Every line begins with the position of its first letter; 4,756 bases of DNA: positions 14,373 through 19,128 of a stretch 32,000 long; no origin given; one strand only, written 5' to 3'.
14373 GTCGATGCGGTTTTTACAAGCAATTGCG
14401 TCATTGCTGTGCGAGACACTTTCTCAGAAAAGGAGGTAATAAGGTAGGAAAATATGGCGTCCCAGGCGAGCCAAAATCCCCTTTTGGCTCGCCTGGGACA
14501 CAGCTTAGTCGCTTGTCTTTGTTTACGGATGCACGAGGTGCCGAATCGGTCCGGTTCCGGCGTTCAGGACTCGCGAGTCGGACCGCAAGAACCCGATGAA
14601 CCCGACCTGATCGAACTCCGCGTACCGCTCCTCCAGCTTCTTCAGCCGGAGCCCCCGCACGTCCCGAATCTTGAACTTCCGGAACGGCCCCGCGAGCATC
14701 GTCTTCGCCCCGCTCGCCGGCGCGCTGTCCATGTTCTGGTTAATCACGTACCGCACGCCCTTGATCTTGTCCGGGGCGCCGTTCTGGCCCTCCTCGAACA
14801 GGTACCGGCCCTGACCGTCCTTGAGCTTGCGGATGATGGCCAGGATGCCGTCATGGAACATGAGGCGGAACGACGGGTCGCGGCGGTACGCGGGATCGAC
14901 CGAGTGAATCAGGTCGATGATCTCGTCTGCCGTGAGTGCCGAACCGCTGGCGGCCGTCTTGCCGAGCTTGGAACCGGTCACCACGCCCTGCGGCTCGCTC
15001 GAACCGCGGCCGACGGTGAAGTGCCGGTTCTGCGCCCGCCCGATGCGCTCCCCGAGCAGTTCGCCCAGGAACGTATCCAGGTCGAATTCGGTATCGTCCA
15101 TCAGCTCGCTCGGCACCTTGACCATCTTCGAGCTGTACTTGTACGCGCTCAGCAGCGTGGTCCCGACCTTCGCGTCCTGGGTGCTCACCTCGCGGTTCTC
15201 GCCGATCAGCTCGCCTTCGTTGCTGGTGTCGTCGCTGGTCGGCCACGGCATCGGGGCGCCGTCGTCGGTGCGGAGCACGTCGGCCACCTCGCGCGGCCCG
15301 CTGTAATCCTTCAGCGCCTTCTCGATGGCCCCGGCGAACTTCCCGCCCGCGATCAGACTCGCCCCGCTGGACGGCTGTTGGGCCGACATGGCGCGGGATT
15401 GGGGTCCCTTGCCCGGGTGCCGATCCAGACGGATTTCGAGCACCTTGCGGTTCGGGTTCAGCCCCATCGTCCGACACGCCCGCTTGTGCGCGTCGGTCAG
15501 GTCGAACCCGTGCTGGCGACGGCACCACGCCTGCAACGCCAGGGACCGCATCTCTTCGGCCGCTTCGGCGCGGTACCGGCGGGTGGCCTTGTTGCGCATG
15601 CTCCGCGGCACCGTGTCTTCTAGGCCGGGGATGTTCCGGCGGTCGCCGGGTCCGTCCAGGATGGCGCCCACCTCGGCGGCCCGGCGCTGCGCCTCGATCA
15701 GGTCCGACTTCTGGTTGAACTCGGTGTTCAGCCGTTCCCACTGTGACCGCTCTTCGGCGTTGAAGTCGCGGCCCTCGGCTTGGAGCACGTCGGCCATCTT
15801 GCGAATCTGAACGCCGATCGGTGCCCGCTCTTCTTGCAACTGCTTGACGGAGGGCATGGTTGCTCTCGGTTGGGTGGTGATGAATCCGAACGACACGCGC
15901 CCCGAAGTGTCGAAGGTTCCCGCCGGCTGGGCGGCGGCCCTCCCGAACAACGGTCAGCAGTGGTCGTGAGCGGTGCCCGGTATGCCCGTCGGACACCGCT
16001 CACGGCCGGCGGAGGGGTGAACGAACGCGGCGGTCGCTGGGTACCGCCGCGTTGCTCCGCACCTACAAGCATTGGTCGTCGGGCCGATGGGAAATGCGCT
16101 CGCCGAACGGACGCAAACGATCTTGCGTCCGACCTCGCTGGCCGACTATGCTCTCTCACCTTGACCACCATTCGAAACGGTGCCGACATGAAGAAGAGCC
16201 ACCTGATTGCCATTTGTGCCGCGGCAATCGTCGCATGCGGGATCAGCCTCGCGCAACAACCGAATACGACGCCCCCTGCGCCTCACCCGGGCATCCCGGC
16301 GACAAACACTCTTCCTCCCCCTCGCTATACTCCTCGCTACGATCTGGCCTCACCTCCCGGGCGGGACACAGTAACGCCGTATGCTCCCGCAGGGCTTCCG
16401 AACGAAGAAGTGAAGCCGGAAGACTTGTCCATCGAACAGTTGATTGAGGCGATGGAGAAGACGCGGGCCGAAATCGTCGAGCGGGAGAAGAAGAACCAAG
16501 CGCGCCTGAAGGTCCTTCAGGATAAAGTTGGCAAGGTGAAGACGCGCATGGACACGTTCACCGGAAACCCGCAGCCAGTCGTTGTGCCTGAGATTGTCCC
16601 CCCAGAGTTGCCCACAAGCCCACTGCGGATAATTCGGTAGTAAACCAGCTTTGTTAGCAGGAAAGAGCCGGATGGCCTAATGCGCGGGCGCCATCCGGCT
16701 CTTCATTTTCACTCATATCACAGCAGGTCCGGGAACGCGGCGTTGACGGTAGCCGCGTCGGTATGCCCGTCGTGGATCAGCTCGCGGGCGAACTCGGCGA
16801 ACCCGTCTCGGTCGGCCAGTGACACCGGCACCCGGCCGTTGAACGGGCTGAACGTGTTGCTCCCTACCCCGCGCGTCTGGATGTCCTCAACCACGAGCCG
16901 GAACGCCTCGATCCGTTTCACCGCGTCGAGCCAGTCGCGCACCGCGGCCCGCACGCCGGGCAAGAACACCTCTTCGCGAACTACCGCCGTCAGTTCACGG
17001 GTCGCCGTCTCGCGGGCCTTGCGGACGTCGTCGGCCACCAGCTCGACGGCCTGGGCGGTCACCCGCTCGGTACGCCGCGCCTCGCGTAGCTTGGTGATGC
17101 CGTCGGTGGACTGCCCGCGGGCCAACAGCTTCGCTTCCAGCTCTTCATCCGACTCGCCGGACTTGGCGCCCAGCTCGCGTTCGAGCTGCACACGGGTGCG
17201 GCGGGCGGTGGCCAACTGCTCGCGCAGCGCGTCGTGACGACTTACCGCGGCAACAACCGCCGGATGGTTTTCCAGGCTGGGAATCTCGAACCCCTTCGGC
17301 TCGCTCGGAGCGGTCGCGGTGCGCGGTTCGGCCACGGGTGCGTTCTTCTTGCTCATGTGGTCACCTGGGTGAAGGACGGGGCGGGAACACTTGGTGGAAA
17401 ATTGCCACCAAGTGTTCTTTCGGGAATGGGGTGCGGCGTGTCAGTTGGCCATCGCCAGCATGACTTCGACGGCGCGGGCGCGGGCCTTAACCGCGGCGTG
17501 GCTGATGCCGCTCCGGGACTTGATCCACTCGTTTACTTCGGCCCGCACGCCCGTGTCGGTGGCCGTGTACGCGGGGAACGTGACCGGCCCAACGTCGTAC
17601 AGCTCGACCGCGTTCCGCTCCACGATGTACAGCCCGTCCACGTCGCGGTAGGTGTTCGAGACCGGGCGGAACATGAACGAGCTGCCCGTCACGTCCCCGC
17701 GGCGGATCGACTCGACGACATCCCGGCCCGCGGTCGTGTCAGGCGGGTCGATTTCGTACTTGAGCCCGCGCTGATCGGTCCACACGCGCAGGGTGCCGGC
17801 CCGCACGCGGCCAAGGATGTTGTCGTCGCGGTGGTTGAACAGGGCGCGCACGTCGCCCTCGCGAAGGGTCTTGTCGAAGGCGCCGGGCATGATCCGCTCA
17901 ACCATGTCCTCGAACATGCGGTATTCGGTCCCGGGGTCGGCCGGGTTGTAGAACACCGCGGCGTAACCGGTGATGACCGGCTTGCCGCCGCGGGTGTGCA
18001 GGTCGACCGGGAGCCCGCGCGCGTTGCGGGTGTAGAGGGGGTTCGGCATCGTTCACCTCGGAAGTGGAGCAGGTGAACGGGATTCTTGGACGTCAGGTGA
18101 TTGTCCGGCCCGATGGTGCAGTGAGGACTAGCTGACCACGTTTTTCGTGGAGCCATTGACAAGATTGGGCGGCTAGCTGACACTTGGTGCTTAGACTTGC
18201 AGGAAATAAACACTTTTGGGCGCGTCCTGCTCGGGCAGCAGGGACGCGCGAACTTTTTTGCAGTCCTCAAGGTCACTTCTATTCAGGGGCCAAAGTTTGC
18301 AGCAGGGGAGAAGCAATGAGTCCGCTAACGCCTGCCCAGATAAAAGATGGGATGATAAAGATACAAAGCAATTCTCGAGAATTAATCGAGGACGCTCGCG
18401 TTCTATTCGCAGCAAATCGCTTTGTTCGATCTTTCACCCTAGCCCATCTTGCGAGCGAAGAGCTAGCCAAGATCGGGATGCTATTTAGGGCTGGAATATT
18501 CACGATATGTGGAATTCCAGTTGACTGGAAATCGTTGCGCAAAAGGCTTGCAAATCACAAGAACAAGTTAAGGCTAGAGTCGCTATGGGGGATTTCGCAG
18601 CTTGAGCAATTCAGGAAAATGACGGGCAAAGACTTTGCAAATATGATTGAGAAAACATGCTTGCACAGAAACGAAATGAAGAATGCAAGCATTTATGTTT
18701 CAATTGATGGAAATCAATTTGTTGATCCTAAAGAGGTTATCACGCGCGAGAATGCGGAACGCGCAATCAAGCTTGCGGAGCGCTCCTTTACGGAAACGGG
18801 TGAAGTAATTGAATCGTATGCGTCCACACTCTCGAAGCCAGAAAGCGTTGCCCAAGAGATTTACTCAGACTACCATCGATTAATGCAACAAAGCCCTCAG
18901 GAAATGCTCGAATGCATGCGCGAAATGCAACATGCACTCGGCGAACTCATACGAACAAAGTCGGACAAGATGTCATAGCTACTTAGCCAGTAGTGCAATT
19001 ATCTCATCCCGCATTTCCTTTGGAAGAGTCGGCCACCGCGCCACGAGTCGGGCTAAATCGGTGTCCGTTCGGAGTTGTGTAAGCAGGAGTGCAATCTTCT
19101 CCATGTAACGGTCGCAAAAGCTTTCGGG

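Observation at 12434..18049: Head module without packaging machinery, suggesting a capsid-forming satellite-like element or a domesticated remnant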

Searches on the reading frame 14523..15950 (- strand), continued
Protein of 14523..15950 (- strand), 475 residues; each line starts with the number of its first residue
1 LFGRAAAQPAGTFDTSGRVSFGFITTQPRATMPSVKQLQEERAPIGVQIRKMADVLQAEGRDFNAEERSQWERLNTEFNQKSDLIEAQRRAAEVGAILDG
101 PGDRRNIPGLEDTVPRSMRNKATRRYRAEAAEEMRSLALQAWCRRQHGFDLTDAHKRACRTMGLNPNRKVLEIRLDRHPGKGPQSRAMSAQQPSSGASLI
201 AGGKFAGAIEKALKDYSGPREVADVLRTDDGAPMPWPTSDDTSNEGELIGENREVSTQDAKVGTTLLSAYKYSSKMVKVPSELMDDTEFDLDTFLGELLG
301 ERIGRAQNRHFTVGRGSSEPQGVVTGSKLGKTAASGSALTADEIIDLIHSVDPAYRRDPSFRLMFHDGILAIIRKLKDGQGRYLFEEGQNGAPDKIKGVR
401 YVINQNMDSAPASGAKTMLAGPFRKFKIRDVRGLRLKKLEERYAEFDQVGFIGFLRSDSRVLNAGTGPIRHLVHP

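Call 101: search_protein_families(library=pfam, max_evalue=0.01, proteins=[L098:12520-14352:+, L098:8798-9577:+, L098:7408-8325:-, L098:8279-9406:-, L098:14834-15094:+, L098:15091-15360:+, L098:15475-15777:+, L098:6612-7019:-, L098:7016-7372:-, L098:15899-17938:+])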
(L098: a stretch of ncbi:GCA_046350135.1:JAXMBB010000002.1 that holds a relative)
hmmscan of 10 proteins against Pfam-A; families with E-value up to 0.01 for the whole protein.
L098:12520-14352:+ (610 aa): 0 families

L098:8798-9577:+ (259 aa): 2 families
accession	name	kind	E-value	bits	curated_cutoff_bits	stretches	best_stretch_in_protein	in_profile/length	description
PF13517.12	FG-GAP_3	-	2.9e-14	53.8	26.9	3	32-94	1-61/61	FG-GAP-like repeat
PF01839.29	FG-GAP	-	1.3e-12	47.7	22.1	2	28-47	5-25/37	FG-GAP repeat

L098:7408-8325:- (305 aa): 1 family
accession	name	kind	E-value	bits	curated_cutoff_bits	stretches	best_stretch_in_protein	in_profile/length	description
PF00665.32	rve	-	1e-10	42.2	32.6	1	154-220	4-73/102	Integrase core domain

L098:8279-9406:- (375 aa): 0 families

L098:14834-15094:+ (86 aa): 0 families

L098:15091-15360:+ (89 aa): 0 families

L098:15475-15777:+ (100 aa): 1 family
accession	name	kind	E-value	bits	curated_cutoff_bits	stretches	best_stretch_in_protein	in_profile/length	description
PF13443.12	HTH_26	-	0.0011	19.5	22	0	5-39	8-42/63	Cro/C1-type HTH DNA-binding domain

L098:6612-7019:- (135 aa): 1 family
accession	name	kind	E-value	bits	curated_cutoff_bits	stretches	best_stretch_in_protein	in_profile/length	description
PF13384.12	HTH_23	-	0.0038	17.5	24.6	1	19-63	3-49/50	Homeodomain-like domain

L098:7016-7372:- (118 aa): 0 families

L098:15899-17938:+ (679 aa): 0 families

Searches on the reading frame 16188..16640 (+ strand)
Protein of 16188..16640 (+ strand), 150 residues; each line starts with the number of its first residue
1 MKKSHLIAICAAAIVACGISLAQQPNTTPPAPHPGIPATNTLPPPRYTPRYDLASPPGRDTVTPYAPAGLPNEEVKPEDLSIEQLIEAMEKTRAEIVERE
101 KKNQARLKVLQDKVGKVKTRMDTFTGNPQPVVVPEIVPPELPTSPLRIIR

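Call 14: search_protein_families(library=pfam, max_evalue=0.01, proteins=[window:16188-16640:+])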
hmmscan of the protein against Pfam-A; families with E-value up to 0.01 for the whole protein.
window:16188-16640:+ (150 aa): 0 families

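Call 15: search_protein_families(library=phrogs, max_evalue=0.01, proteins=[window:16188-16640:+])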
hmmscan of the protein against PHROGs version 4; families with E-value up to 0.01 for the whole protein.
window:16188-16640:+ (150 aa): 0 families

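Call 56: search_protein_families(library=padloc, max_evalue=0.01, proteins=[window:16188-16640:+])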
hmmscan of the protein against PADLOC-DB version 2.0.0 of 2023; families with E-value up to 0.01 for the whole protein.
window:16188-16640:+ (150 aa): 0 families

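Call 57: search_protein_families(library=ncbifam, max_evalue=0.01, proteins=[window:16188-16640:+])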
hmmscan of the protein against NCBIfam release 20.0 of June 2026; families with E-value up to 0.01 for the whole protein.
window:16188-16640:+ (150 aa): 1 family
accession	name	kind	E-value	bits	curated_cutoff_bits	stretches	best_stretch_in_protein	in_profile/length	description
NF047368.1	collar_FlbB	equivalog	0.0071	16.2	110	1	63-125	49-112/193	periplasmic-type flagellar collar protein FlbB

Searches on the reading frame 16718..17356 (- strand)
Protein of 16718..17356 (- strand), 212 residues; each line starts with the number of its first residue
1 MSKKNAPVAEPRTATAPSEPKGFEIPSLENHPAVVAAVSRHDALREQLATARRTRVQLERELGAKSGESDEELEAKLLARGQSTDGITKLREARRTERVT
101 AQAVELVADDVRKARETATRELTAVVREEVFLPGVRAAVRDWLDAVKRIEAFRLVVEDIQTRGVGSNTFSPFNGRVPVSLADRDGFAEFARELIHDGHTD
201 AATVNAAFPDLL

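Call 5: search_protein_families(library=pfam, max_evalue=0.01, proteins=[window:16718-17356:-])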
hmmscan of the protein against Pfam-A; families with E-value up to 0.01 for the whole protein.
window:16718-17356:- (212 aa): 0 families

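Call 6: search_protein_families(library=phrogs, max_evalue=0.01, proteins=[window:16718-17356:-])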
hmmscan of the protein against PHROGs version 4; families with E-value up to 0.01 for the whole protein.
window:16718-17356:- (212 aa): 0 families

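Call 56: search_protein_families(library=padloc, max_evalue=0.01, proteins=[window:16718-17356:-])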
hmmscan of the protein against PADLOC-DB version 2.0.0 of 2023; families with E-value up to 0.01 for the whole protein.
window:16718-17356:- (212 aa): 0 families

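Call 57: search_protein_families(library=ncbifam, max_evalue=0.01, proteins=[window:16718-17356:-])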
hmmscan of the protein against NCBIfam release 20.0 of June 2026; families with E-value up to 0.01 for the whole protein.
window:16718-17356:- (212 aa): 0 families

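Call 67: search_protein_representatives(protein=window:16718-17356:-)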
Query: 212 residues. Proteins with E-value up to 0.001 (for the whole library): 38; up to 1e-10: 17; up to 1e-30: 8. The best 38 are listed.
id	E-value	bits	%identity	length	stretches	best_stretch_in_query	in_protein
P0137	3.4e-128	441.2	100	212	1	1-212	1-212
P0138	2.4e-53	197.2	81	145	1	20-148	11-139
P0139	2.0e-49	184.4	51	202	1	24-212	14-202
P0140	4.7e-47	176.6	50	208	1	12-212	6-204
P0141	4.6e-46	173.4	50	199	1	23-211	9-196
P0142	3.6e-44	167.2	49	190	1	24-211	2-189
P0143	3.2e-42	160.9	48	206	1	12-211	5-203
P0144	1.9e-41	158.3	50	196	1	20-211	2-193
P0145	7.6e-30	120.5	69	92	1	124-209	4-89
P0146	9.6e-25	103.9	34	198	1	22-212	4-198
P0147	1.3e-24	103.4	39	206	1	22-212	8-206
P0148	2.8e-24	102.4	47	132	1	34-145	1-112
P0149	5.3e-22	94.9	71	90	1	134-208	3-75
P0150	2.6e-15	73.1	31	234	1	17-210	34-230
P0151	2.7e-14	69.8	31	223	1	20-210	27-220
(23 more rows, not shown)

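Call 69: search_solved_structures(query=A4, max_evalue=1)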
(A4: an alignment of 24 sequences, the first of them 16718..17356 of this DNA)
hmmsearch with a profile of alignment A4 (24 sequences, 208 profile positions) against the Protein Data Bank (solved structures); distinct sequences matched with E-value up to 1: 9.
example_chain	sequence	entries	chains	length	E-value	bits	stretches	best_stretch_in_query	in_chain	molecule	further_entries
9bqr_A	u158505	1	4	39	0.043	16.8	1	29-59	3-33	K6E/E8K Double Mutant of Cu-4SCC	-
8vhs_A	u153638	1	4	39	0.1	15.6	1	29-59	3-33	Cu-4SCC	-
4lih_A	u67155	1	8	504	0.14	15.2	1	93-146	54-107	Gamma-glutamyl-gamma-aminobutyraldehyde dehydrogenase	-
9rgy_A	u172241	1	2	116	0.18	14.8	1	26-68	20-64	sc-apCC3-CW-0NTT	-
8azw_N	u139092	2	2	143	0.3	14.1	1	111-146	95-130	eL28 (60S ribosomal protein L28)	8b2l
9vtg_Lc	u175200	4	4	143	0.3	14.1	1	111-146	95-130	60S ribosomal protein L28-1-like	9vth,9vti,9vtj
6qi5_N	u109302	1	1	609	0.39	13.7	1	172-207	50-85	PIIIa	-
9tlt_A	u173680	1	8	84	0.71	12.9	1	16-58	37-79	Sc-apCC-2-KLHL20-4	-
2a3d_A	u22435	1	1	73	0.87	12.6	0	27-62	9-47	PROTEIN (DE NOVO THREE-HELIX BUNDLE)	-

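Call 70: search_protein_families(library=phrogs, alignment_id=A4, max_evalue=0.01)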
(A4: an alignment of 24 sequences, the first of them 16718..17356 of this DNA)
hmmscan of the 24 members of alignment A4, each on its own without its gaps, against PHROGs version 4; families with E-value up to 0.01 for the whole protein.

A. member 1, window:16718-17356:- (212 aa): 0 families

B. families by the number of members that match (of 24 scanned): 3 families
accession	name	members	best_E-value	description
phrog_5616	-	1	0.00025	tail fiber protein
phrog_24493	-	1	0.00034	-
phrog_29130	-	1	0.0055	-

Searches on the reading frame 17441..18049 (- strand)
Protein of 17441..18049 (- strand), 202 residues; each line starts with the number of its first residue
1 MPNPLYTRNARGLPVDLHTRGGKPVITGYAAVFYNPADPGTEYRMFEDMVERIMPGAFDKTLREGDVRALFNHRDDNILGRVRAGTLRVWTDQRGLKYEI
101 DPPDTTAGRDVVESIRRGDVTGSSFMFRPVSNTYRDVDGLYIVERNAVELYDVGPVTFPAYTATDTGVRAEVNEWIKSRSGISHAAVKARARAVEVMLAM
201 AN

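Call 5: search_protein_families(library=pfam, max_evalue=0.01, proteins=[window:17441-18049:-])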
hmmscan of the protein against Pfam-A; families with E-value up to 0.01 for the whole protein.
window:17441-18049:- (202 aa): 1 family
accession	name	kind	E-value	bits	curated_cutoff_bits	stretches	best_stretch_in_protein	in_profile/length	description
PF04586.22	Peptidase_S78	-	1.1e-38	133.4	21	1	21-170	12-156/165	Caudovirus prohead serine protease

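Call 6: search_protein_families(library=phrogs, max_evalue=0.01, proteins=[window:17441-18049:-])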
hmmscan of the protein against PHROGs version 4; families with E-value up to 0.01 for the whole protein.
window:17441-18049:- (202 aa): 9 families
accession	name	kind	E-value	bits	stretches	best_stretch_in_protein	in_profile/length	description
phrog_80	-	head and packaging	7.7e-49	168.4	1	20-185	232-394/607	head maturation protease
phrog_2263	-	head and packaging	1.8e-18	67.7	1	18-192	33-199/551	major head protein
phrog_9644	-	head and packaging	6.3e-15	56.3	1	24-167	163-304/341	head maturation protease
phrog_36211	-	head and packaging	3.5e-12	47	1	44-165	36-160/378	head maturation protease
phrog_37668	-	head and packaging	2.3e-11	44.4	1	48-169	42-166/313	head maturation protease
phrog_13042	-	head and packaging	4.8e-10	40.1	1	50-169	49-174/386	major head protein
phrog_7053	-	head and packaging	3e-06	28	1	25-138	38-151/390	head maturation protease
phrog_10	-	head and packaging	1.8e-05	24.9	1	22-167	20-164/752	major head protein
phrog_617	-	head and packaging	5.6e-05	23.2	1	44-171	40-163/626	major head protein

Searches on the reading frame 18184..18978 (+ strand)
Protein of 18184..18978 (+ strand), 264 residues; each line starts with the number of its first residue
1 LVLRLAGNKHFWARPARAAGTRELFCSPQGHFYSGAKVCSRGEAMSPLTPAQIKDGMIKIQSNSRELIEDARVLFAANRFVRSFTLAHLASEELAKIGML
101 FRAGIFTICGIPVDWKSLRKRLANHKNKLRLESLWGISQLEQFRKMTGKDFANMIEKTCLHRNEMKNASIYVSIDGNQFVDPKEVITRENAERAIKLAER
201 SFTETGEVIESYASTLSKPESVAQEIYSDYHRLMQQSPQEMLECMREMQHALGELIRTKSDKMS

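Call 14: search_protein_families(library=pfam, max_evalue=0.01, proteins=[window:18184-18978:+])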
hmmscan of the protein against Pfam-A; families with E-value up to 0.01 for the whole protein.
window:18184-18978:+ (264 aa): 1 family
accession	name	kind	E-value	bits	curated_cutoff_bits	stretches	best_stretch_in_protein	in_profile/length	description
PF18728.6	HEPN_AbiV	-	3.4e-28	99.2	27.1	1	52-201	1-153/155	AbiV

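Call 15: search_protein_families(library=phrogs, max_evalue=0.01, proteins=[window:18184-18978:+])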
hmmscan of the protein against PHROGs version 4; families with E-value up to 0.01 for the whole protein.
window:18184-18978:+ (264 aa): 0 families

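Call 56: search_protein_families(library=padloc, max_evalue=0.01, proteins=[window:18316-18978:+])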
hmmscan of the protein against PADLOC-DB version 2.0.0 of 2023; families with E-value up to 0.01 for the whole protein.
window:18316-18978:+ (220 aa): 1 family
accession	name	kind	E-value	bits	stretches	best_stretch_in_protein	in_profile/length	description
PDLC02353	AbiV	-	2e-10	38.7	1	22-159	36-169/196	AbiV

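Call 57: search_protein_families(library=ncbifam, max_evalue=0.01, proteins=[window:18316-18978:+])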
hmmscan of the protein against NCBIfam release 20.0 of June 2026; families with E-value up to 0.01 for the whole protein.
window:18316-18978:+ (220 aa): 1 family
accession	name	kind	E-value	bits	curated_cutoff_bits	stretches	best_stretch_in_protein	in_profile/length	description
TIGR04498.1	AbiV_defense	subfamily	6.2e-34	117.4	27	1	11-155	1-143/143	AbiV family abortive infection protein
